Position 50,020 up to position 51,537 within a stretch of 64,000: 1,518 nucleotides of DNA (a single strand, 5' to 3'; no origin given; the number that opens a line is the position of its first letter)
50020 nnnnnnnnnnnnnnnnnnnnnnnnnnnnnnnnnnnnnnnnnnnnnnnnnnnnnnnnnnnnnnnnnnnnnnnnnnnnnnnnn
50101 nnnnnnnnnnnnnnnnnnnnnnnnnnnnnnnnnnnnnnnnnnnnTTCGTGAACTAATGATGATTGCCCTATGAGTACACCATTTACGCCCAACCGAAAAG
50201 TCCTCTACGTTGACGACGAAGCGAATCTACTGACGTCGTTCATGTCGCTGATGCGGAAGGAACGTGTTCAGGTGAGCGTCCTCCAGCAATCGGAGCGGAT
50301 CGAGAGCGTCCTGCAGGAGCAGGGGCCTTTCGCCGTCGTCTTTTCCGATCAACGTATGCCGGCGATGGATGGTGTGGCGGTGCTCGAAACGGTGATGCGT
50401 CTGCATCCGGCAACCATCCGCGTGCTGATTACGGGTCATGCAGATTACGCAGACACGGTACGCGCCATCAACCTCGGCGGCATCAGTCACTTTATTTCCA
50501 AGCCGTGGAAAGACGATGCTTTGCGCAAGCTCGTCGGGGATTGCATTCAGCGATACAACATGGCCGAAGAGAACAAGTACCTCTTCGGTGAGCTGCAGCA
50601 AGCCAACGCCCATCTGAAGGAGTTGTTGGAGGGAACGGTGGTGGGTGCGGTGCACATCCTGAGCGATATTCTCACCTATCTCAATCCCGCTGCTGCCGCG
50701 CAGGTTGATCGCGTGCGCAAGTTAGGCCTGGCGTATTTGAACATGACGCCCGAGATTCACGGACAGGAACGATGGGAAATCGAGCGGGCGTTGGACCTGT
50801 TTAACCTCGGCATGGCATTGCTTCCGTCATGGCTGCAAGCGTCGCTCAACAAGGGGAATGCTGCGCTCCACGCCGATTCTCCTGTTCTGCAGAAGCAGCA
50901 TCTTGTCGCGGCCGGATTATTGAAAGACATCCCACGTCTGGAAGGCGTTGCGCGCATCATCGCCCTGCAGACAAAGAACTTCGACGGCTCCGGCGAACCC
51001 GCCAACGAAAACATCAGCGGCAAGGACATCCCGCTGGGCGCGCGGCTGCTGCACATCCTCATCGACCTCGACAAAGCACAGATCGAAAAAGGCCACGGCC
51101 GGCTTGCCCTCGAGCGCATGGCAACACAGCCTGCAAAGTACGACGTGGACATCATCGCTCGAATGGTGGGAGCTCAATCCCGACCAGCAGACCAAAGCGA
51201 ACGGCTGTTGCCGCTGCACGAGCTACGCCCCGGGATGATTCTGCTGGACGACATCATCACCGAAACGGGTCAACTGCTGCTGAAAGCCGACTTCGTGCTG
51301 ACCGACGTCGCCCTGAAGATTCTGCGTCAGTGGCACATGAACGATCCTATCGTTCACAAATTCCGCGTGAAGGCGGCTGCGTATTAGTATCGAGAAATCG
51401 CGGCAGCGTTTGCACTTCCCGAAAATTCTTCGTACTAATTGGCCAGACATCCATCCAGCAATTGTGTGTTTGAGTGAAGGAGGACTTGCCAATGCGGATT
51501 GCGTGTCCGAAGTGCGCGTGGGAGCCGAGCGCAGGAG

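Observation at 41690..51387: Six-gene signalling cluster beside the polysaccharide locus: two kinases, NarL-type RR, REC-PAS, REC-HDOD and REC-degenerate-HD-GYP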

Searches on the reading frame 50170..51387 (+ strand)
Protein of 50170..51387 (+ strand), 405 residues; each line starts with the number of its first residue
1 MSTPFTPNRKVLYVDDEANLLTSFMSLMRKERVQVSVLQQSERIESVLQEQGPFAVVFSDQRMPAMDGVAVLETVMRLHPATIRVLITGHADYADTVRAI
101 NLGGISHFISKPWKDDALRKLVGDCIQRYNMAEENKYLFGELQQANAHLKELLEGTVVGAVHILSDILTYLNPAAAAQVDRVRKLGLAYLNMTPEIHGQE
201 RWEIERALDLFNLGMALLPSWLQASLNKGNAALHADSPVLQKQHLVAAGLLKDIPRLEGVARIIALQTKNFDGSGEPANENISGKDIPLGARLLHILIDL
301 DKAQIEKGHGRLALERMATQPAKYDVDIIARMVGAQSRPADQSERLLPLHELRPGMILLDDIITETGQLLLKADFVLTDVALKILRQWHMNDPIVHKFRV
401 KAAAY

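Call 3: search_protein_families(library=pfam, proteins=[window:50170-51387:+], max_evalue=0.01)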
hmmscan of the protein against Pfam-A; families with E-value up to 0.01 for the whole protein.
window:50170-51387:+ (405 aa): 2 families
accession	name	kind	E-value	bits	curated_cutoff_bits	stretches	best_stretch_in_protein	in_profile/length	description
PF13487.12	HD_5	-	1.4e-19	70.9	27.2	1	165-327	4-169/170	HD domain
PF00072.30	Response_reg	-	2.4e-17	63.5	30.2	1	11-122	1-110/111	Response regulator receiver domain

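Call 11: find_related_loci(query=window:50170-51384:+, collection=genome_contigs, flank=10000)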
Query window:50170-51384:+ (405 aa) in genome_contigs; peptide patterns used: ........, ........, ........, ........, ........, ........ (x = any residue, [..] = any of these).
52 stretches matched a pattern; 13 encode a relative of the query (tblastn E <= 1e-3); 13 distinct loci.
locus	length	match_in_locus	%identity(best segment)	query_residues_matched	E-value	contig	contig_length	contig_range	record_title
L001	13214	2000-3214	91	1-405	0e+0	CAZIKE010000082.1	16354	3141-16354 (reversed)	MAG TPA_asm: uncultured Chitinophagales bacterium isolate SRP290908_co1_392 genome assembly, contig: NODE_4807_length_16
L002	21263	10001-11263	28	1-400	9e-41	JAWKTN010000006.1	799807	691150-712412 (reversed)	MAG: Pirellulaceae bacterium isolate BC1.9 BC1.9.fa-6, whole genome shotgun sequence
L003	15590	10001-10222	39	56-129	5e-15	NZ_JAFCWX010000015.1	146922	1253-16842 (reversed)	Massilia sp. TWP1-3-3 NODE_15_length_146922_cov_52.354461, whole genome shotgun sequence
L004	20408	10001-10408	29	11-137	6e-13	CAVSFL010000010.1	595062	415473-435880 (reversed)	MAG: uncultured Acidobacteriaceae bacterium isolate MFD01828.bin.1.14 genome assembly, contig: contig_32536, whole genom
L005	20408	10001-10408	29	11-137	9e-13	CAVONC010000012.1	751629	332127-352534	MAG: uncultured Acidobacteriaceae bacterium isolate MFD00008.bin.1.221 genome assembly, contig: contig_38625, whole geno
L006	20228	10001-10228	41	54-129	1e-12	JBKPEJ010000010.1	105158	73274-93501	MAG: Pseudomonadota bacterium isolate GB_EKS_MAG_00001 GB_EKS_000001445308, whole genome shotgun sequence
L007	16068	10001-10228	41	54-129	3e-11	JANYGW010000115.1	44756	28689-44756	MAG: Massilia sp. isolate 341R_metabinner_93_sub 341R_k141_139931, whole genome shotgun sequence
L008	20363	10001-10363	31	10-132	4e-8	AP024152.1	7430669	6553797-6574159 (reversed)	Abditibacteriota bacterium IAD-21 DNA, complete genome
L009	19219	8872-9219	31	7-123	1e-7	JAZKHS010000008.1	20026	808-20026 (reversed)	MAG: Pseudomonadota bacterium isolate DC_SW_03_SPN07022020-bin030 DCSW031SPN_B030_0_000000000008, whole genome shotgun s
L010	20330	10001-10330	33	11-113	2e-7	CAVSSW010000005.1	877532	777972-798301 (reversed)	MAG: uncultured Solirubrobacteraceae bacterium isolate MFD09671.bin.2.63 genome assembly, contig: contig_6770, whole gen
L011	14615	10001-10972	22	11-321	3e-6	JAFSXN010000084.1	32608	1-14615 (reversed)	MAG: Lachnospiraceae bacterium isolate RGIG3564 Goat_Rumen.Co__c1238267, whole genome shotgun sequence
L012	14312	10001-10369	28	11-131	3e-11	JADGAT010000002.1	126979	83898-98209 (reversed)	MAG: SAR324 cluster bacterium isolate nPCRbin10 nPCR_bin10_NODE_2_length_126979_cov_7.905234, whole genome shotgun seque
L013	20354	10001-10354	30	8-120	9e-5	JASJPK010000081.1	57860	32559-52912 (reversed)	MAG: Hydrogenophilaceae bacterium isolate MAG_146 NODE_315_length_57860_cov_18.214705, whole genome shotgun sequence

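Call 12: find_homologous_proteins(query=window:50170-51384:+)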
Query window:50170-51384:+ (405 aa): 302 proteins with E <= 0.001 among 8000 candidates; the best 120 are listed.
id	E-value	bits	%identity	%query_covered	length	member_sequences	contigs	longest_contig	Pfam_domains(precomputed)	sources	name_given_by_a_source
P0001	3.7e-259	877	98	100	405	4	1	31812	PF13487.13,PF00072.31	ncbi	-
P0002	2.2e-251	852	95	100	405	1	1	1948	PF13487.13,PF00072.31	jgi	jgi:response regulator RpfG family c-di-GMP phosphodiesterase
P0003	4.8e-244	828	91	100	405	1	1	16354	PF13487.13,PF00072.31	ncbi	-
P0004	1.8e-240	816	90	100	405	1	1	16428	PF13487.13,PF00072.31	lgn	-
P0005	5.4e-231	785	87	100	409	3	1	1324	PF13487.13,PF00072.31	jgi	-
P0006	1.1e-226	770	86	100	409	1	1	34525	PF13487.13,PF00072.31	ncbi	-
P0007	9.8e-218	741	83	99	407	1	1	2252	PF13487.13,PF00072.31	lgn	-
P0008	4.0e-215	732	82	99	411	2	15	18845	PF13487.13,PF00072.31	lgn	-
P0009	5.3e-159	548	61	99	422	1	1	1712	PF13487.13,PF00072.31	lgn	-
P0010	1.1e-157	543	63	99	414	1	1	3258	PF13487.13,PF00072.31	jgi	jgi:response regulator RpfG family c-di-GMP phosphodiesterase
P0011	6.3e-151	521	59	98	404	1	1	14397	PF13487.13,PF00072.31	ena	-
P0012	3.1e-150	519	60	100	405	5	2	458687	PF13487.13,PF00072.31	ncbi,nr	ncbi:MAG: response regulator [Bacteroidetes bacterium]|nr:response regulator [Bacteroidota bacterium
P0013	7.4e-145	501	58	99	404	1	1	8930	PF13487.13,PF00072.31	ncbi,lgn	-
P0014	6.2e-144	498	58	99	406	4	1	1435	PF13487.13,PF00072.31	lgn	-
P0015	9.9e-144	497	59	93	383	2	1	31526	PF13487.13,PF00072.31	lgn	-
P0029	1.6e-125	438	52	98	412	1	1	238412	PF13487.13,PF00072.31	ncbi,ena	-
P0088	1.9e-108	381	47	99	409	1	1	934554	PF13487.13,PF00072.31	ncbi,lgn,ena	-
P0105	1.2e-68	250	37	97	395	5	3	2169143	PF13487.13,PF00072.31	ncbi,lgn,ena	ncbi:MAG: HD domain-containing phosphohydrolase [Ignavibacteriaceae bacterium]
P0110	1.4e-52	197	33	90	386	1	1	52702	PF13487.13,PF00072.31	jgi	jgi:response regulator RpfG family c-di-GMP phosphodiesterase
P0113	4.3e-51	193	31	99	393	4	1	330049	PF13487.13,PF00072.31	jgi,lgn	-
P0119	1.7e-48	184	34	96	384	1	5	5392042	PF13487.13,PF00072.31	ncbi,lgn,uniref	ncbi:MAG: HD domain-containing phosphohydrolase [Solidesulfovibrio sp. DCME]|uniref:HD domain-contai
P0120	1.8e-48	184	32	94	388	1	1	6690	PF13487.13,PF00072.31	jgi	jgi:response regulator RpfG family c-di-GMP phosphodiesterase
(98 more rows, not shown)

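Call 15: find_encoding_contigs(protein=P0012, flank=10000, max_places=2)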
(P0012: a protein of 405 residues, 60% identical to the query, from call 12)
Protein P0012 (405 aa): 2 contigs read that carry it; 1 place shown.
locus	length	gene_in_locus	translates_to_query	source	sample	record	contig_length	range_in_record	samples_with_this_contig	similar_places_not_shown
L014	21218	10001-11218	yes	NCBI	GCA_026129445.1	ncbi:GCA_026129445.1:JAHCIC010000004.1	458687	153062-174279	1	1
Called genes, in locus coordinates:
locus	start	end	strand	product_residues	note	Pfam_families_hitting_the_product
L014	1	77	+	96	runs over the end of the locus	PF01329:Pterin_4a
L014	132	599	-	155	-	-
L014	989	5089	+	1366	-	PF08448:PAS_4, PF13188:PAS_8, PF13426:PAS_9, PF08447:PAS_3, PF01590:GAF, PF13185:GAF_2, PF00989:PAS, PF08448:PAS_4, +13 more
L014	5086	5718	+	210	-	PF00072:Response_reg, PF00196:GerE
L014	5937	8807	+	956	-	PF00989:PAS, PF08447:PAS_3, PF08448:PAS_4, PF13426:PAS_9, PF08448:PAS_4, PF00989:PAS, PF08448:PAS_4, PF00989:PAS, +11 more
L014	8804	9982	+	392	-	PF00072:Response_reg, PF08668:HDOD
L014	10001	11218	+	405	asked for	PF00072:Response_reg, PF13487:HD_5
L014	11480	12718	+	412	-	PF01053:Cys_Met_Meta_PP, PF00155:Aminotran_1_2, PF06838:Met_gamma_lyase (weak), PF00266:Aminotran_5 (weak)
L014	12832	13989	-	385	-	-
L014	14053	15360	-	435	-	PF14522:Cytochrome_C7 (faint), PF03264:Cytochrom_NNT (weak)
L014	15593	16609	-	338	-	PF01032:FecCD, PF00950:ABC-3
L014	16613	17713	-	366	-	PF01018:GTP1_OBG, PF01926:MMR_HSR1, PF02421:FeoB_N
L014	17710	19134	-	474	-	-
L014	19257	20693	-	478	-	-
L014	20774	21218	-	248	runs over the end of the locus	PF13085:Fer2_3, PF13237:Fer4_10 (faint), PF13183:Fer4_8, PF12838:Fer4_7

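Call 16: find_encoding_contigs(protein=P0088, flank=10000, max_places=2)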
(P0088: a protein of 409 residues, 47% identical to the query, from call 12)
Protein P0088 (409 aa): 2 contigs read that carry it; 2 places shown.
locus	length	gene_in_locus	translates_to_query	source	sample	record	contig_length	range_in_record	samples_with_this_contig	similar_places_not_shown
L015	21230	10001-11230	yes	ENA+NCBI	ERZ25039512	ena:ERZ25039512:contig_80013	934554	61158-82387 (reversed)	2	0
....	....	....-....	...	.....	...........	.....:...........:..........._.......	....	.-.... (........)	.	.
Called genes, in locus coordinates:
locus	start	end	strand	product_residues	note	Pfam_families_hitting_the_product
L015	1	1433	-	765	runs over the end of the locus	PF13439:Glyco_transf_4, PF00534:Glycos_transf_1, PF13692:Glyco_trans_1_4, PF13524:Glyco_trans_1_2 (weak)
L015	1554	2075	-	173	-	-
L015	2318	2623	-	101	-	PF05532:CsbD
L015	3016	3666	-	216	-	PF00072:Response_reg, PF00196:GerE, PF08281:Sigma70_r4_2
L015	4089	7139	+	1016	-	PF00532:Peripla_BP_1, PF13407:Peripla_BP_4, PF13377:Peripla_BP_3, PF00989:PAS, PF08448:PAS_4, PF13426:PAS_9, PF02518:HATPase_c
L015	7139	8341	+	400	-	PF00072:Response_reg, PF08668:HDOD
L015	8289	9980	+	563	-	PF00989:PAS, PF08448:PAS_4 (faint), PF13426:PAS_9, PF08447:PAS_3, PF00989:PAS, PF13188:PAS_8 (weak), PF13426:PAS_9 (weak), PF02518:HATPase_c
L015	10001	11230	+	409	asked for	PF00072:Response_reg, PF13487:HD_5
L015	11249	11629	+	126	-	PF00072:Response_reg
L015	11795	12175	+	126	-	PF00072:Response_reg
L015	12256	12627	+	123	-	-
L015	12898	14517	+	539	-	PF01935:DUF87, PF05872:HerA_C (faint)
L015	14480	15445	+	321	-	PF03631:Virul_fac_BrkB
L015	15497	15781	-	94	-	-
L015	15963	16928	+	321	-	PF00072:Response_reg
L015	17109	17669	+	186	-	-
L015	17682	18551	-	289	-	PF01066:CDP-OH_P_transf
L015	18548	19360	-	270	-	PF00483:NTP_transferase, PF01128:IspD (faint), PF12804:NTP_transf_3, PF20202:DUF6564 (weak)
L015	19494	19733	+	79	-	-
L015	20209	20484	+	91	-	PF10387:DUF2442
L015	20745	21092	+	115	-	PF01909:NTP_transf_2, PF18765:Polbeta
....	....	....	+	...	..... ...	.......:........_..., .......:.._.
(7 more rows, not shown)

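Call 17: find_encoding_contigs(protein=P0029, flank=10000, max_places=2)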
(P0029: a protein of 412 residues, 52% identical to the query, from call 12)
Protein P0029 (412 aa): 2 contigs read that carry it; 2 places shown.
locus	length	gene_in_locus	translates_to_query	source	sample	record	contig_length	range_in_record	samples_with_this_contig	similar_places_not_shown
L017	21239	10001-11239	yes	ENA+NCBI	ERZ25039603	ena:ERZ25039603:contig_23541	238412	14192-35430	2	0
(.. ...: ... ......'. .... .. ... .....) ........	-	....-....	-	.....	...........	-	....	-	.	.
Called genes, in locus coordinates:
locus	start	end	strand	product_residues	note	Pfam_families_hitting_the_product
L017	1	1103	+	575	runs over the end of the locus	PF14052:Caps_assemb_Wzi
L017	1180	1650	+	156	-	PF00578:AhpC-TSA, PF08534:Redoxin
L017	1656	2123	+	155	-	PF08534:Redoxin, PF00578:AhpC-TSA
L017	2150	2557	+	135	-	PF01242:PTPS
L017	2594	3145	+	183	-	PF01227:GTP_cyclohydroI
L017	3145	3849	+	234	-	PF00106:adh_short, PF08659:KR, PF13561:adh_short_C2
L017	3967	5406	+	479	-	PF13426:PAS_9 (weak), PF07730:HisKA_3, PF02518:HATPase_c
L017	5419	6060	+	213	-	PF00072:Response_reg, PF00196:GerE, PF08281:Sigma70_r4_2 (weak)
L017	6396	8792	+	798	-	PF00072:Response_reg, PF00989:PAS, PF13426:PAS_9, PF00989:PAS, PF08448:PAS_4, PF13426:PAS_9, PF00989:PAS, PF08448:PAS_4, +5 more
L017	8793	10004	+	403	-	PF00072:Response_reg, PF08668:HDOD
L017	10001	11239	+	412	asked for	PF00072:Response_reg, PF13487:HD_5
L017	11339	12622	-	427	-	PF13620:CarboxypepD_reg, PF13715:CarbopepD_reg_2 (faint)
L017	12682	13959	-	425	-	PF13620:CarboxypepD_reg (weak)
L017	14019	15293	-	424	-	PF13620:CarboxypepD_reg (weak)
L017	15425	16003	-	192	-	-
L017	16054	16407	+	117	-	-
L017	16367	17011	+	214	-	PF01872:RibD_C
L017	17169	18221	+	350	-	PF14871:GHL6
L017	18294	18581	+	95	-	-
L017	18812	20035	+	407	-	PF06965:Na_H_antiport_1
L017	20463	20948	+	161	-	PF06983:3-dmu-9_3-mt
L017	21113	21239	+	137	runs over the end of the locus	PF13474:SnoaL_3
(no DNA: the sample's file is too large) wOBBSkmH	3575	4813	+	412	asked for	PF00072:Response_reg, PF13487:HD_5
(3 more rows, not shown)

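Call 23: find_encoding_contigs(protein=P0006, flank=10000, max_places=1)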
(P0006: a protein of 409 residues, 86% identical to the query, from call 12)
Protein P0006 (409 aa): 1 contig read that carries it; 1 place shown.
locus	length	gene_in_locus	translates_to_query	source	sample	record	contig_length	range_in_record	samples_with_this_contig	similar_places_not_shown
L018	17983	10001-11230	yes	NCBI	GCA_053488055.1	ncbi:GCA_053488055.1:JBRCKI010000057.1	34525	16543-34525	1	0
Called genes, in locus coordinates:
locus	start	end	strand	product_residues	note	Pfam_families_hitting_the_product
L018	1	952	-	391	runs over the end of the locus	PF02350:Epimerase_2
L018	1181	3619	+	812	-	PF08448:PAS_4, PF00989:PAS, PF08447:PAS_3, PF08448:PAS_4, PF13426:PAS_9, PF08447:PAS_3, PF00989:PAS, PF08448:PAS_4, +6 more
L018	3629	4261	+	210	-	PF00072:Response_reg, PF00196:GerE, PF08281:Sigma70_r4_2 (weak)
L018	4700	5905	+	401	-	PF00072:Response_reg, PF00989:PAS, PF13188:PAS_8 (weak), PF08448:PAS_4, PF00989:PAS, PF13188:PAS_8, PF08448:PAS_4, PF13426:PAS_9, +2 more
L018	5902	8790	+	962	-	PF00989:PAS, PF08447:PAS_3, PF08448:PAS_4, PF13426:PAS_9, PF14598:PAS_11, PF00989:PAS, PF08448:PAS_4, PF13426:PAS_9, +14 more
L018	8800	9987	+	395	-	PF00072:Response_reg, PF08668:HDOD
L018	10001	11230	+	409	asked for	PF00072:Response_reg, PF13487:HD_5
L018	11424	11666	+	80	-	-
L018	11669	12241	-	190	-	PF01625:PMSR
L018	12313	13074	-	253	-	PF01694:Rhomboid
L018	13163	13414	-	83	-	PF04359:DUF493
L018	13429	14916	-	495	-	PF00929:RNase_T, PF01541:GIY-YIG (weak), PF27096:UvrC_M, PF27115:Cho_C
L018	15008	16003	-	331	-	PF00294:PfkB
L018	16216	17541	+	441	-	PF01555:N6_N4_Mtase, PF00565:SNase (weak)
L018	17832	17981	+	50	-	?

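Call 24: find_encoding_contigs(protein=P0105, flank=10000, max_places=1)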
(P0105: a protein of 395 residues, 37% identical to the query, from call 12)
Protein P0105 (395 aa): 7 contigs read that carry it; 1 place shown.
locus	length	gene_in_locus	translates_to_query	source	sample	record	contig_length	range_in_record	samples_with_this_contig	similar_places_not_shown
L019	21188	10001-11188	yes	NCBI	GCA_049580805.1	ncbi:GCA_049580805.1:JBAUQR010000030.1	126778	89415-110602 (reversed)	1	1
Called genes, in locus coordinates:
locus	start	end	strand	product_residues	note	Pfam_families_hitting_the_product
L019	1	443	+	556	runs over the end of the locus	-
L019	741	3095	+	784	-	PF13620:CarboxypepD_reg, PF13715:CarbopepD_reg_2, PF07715:Plug (weak), PF00593:TonB_dep_Rec_b-barrel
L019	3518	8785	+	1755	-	PF00072:Response_reg, PF08448:PAS_4, PF08448:PAS_4, PF00989:PAS, PF08448:PAS_4, PF13426:PAS_9 (weak), PF08447:PAS_3, PF02518:HATPase_c, +3 more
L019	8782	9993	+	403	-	PF00072:Response_reg, PF08668:HDOD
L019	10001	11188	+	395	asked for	PF00072:Response_reg, PF13487:HD_5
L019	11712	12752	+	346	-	PF06580:His_kinase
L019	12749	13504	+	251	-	PF00072:Response_reg, PF04397:LytTR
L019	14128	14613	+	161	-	PF01584:CheW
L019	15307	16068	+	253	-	PF00072:Response_reg, PF04397:LytTR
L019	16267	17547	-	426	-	PF03952:Enolase_N, PF00113:Enolase_C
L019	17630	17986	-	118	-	PF02641:DUF190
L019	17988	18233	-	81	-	-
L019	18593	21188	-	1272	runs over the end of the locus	PF08126:Propeptide_C25, PF01364:Peptidase_C25, PF18962:Por_Secre_tail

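Call 25: find_encoding_contigs(protein=P0119, flank=10000, max_places=1)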
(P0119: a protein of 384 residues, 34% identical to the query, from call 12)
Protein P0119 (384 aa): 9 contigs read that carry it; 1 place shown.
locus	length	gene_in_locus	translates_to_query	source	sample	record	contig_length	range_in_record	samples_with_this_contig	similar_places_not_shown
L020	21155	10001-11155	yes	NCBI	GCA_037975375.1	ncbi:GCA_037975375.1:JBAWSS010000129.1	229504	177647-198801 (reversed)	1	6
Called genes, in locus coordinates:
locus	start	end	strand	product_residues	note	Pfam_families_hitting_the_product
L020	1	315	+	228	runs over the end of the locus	-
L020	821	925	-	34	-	-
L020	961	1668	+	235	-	PF00027:cNMP_binding, PF13545:HTH_Crp_2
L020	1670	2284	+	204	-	PF00027:cNMP_binding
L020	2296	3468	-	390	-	PF04339:FemAB_like, PF13480:Acetyltransf_6 (weak)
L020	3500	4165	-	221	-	PF13578:Methyltransf_24 (weak)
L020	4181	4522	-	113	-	PF01740:STAS, PF13466:STAS_2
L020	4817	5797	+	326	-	PF00990:GGDEF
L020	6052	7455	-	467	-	PF00890:FAD_binding_2 (faint), PF01134:GIDA (faint), PF01266:DAO (weak), PF01946:Thi4 (weak), PF03486:HI0933_like (weak), PF07992:Pyr_redox_2 (weak), PF13450:NAD_binding_8 (weak), PF21688:FAD-depend_C, +1 more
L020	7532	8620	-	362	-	PF00112:Peptidase_C1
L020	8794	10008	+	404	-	PF00072:Response_reg, PF08668:HDOD, PF01966:HD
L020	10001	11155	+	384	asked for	PF00072:Response_reg, PF13487:HD_5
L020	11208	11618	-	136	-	PF05443:ROS_MUCR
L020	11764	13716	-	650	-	PF22673:MCP-like_PDC_1, PF02743:dCache_1, PF00672:HAMP, PF07228:SpoIIE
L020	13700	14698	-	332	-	PF09084:NMT1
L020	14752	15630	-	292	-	PF01790:LGT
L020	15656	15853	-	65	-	-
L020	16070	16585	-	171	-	-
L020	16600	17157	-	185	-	-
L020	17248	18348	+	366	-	PF04055:Radical_SAM, PF19288:CofH_C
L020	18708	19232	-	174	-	PF13673:Acetyltransf_10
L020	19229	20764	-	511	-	PF01370:Epimerase, PF05368:NmrA, PF13460:NAD_binding_10, PF11066:DUF2867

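Call 27: search_solved_structures(query=window:50170-51384:+, max_evalue=0.01, show_alignments=0)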
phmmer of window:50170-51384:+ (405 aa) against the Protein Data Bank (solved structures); distinct sequences matched with E-value up to 0.01: 128 (the best 60 are shown).
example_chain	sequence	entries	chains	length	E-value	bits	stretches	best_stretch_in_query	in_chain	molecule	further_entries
2rjn_A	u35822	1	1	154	1.4e-17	67.3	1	8-146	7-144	Response regulator receiver:Metal-dependent phosphohydrolase, HD subdomain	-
2jk1_A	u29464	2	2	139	2.5e-17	66.5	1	11-142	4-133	HYDROGENASE TRANSCRIPTIONAL REGULATORY PROTEIN HUPR1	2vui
2vuh_B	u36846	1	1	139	8.6e-17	64.7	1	11-142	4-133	HYDROGENASE TRANSCRIPTIONAL REGULATORY PROTEIN HUPR1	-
3kcn_A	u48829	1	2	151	1.4e-13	54.2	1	8-138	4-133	Adenylate cyclase homolog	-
1qkk_A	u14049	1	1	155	9.2e-11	44.9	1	11-149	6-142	C4-DICARBOXYLATE TRANSPORT TRANSCRIPTIONAL REGULATORY PROTEIN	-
1l5y_A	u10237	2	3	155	1.2e-10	44.5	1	11-149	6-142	C4-DICARBOXYLATE TRANSPORT TRANSCRIPTIONAL REGULATORY PROTEIN DCTD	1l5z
5xso_A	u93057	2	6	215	1.8e-10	43.9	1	8-160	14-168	Response regulator FixJ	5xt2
3hv2_A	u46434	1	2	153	5.8e-10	42.3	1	10-132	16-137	Response regulator/HD domain protein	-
3jte_A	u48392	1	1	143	2.2e-09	40.4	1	10-140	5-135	Response regulator receiver protein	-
3crn_A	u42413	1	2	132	5.4e-08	35.8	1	9-121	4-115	Response regulator receiver domain protein, CheY-like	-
1zit_A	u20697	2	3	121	6.1e-08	35.6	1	9-119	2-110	transcriptional regulator (NtrC family)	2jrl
1dc7_A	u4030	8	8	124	7.9e-08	35.2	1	14-129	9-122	NITROGEN REGULATION PROTEIN | NITROGEN REGULATION PROTEIN NR(I) | NTRC RECEIVER DOMAIN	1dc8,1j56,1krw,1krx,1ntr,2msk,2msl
5ep0_A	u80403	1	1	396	1.5e-07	34.4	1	8-128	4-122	Putative repressor protein luxO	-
1yio_A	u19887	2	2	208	1.6e-07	34.2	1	9-129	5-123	response regulatory protein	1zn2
1pey_A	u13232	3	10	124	5.3e-07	32.5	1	8-122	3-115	Sporulation initiation phosphotransferase F | SPORULATION RESPONSE REGULATORY PROTEIN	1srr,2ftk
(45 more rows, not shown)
